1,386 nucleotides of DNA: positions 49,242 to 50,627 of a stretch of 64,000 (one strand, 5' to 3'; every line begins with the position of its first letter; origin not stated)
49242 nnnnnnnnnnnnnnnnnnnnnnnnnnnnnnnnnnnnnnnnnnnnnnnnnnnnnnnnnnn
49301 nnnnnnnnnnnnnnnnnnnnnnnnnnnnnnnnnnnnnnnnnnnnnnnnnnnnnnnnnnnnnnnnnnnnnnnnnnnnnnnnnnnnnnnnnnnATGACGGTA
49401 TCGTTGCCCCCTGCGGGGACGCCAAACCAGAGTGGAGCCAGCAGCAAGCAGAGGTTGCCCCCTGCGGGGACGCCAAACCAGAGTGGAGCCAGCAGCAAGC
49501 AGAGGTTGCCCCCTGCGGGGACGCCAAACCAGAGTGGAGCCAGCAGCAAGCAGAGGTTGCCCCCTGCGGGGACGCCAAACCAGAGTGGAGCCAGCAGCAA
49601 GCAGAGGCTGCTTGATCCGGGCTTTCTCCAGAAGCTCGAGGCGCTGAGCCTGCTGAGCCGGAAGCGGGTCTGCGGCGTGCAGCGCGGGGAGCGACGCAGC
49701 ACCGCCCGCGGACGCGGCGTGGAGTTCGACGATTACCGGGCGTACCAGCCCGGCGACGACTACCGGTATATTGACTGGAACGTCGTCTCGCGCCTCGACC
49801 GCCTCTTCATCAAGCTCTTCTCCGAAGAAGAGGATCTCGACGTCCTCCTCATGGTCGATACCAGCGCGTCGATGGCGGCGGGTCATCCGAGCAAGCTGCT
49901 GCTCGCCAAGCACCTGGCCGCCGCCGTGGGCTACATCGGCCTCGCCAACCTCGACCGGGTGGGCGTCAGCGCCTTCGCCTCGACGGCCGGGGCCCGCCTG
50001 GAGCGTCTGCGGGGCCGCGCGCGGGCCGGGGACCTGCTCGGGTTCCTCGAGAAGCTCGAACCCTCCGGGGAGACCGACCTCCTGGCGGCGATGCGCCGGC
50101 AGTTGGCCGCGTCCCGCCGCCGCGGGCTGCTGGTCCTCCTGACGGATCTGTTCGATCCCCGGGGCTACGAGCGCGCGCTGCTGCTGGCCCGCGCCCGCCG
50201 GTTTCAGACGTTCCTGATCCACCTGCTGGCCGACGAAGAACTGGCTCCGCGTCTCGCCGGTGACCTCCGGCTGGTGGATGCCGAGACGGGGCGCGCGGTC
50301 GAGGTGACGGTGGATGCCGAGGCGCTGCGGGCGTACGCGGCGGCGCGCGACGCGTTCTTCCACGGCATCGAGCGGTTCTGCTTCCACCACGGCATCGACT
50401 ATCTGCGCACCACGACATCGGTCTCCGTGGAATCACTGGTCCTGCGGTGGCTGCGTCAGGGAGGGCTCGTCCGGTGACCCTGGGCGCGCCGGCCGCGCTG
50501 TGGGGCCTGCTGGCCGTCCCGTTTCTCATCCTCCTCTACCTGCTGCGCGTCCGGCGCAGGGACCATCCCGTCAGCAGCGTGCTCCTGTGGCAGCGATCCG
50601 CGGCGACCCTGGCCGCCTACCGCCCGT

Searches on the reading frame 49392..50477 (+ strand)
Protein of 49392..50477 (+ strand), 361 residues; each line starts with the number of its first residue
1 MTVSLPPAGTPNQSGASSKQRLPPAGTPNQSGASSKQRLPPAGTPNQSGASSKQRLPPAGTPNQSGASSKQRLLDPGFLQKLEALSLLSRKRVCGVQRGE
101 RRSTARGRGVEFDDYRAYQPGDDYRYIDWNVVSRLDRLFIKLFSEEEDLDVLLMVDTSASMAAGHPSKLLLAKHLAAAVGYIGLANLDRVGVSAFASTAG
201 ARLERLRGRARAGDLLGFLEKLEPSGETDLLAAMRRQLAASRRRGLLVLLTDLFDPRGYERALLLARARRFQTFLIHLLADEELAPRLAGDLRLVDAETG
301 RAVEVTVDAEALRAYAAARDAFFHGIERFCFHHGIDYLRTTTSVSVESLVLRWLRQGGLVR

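Call 49: search_protein_families(library=pfam, proteins=[window:49392-50477:+], max_evalue=0.001)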
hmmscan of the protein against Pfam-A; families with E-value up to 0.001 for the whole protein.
window:49392-50477:+ (361 aa): 2 families
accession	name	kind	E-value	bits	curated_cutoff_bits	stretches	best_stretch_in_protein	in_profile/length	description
PF01882.25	DUF58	-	1.4e-37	129.5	23.4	1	114-317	1-208/216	Protein of unknown function DUF58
PF13519.12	VWA_2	-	2.3e-09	38.3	27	1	151-252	1-105/107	von Willebrand factor type A domain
